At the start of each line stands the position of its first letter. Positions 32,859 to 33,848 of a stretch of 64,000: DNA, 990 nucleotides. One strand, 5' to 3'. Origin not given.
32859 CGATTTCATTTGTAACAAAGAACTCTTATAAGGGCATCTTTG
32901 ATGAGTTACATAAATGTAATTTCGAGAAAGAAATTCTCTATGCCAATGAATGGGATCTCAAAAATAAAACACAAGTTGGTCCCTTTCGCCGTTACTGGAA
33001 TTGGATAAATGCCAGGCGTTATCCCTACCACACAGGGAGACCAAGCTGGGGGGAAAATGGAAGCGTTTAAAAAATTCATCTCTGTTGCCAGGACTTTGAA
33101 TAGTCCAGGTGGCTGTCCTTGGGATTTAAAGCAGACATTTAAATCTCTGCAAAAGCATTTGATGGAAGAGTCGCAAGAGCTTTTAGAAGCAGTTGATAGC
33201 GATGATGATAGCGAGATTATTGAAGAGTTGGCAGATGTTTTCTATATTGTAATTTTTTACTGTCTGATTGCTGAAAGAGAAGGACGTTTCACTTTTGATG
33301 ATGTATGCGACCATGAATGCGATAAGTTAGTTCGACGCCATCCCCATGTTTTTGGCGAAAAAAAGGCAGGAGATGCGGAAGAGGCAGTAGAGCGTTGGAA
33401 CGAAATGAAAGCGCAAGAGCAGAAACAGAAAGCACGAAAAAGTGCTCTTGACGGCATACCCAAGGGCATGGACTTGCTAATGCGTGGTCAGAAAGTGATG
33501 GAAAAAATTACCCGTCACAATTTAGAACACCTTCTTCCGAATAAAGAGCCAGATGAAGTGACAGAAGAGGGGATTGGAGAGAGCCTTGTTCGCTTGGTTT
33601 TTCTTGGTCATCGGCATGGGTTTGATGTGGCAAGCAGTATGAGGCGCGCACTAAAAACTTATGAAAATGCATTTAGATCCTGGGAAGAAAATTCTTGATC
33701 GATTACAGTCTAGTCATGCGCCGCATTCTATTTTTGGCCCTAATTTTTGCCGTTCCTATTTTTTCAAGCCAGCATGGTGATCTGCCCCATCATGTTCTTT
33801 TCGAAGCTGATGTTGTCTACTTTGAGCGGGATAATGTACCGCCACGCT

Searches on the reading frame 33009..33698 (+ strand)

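Call 55: search_protein_families(library=pfam, proteins=[window:33009-33698:+], max_evalue=0.01)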
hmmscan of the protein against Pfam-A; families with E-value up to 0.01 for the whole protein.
window:33009-33698:+ (229 aa): 3 families
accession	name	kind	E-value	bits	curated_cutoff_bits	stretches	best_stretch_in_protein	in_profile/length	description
PF03819.22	MazG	-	1.2e-24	86.8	22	1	42-115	1-74/74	MazG nucleotide pyrophosphohydrolase domain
PF01503.22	PRA-PH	-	4.6e-07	30.6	21.3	1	44-82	25-65/86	Phosphoribosyl-ATP pyrophosphohydrolase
PF12643.12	MazG-like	-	2.7e-05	24.8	27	0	47-82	11-46/85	MazG-like family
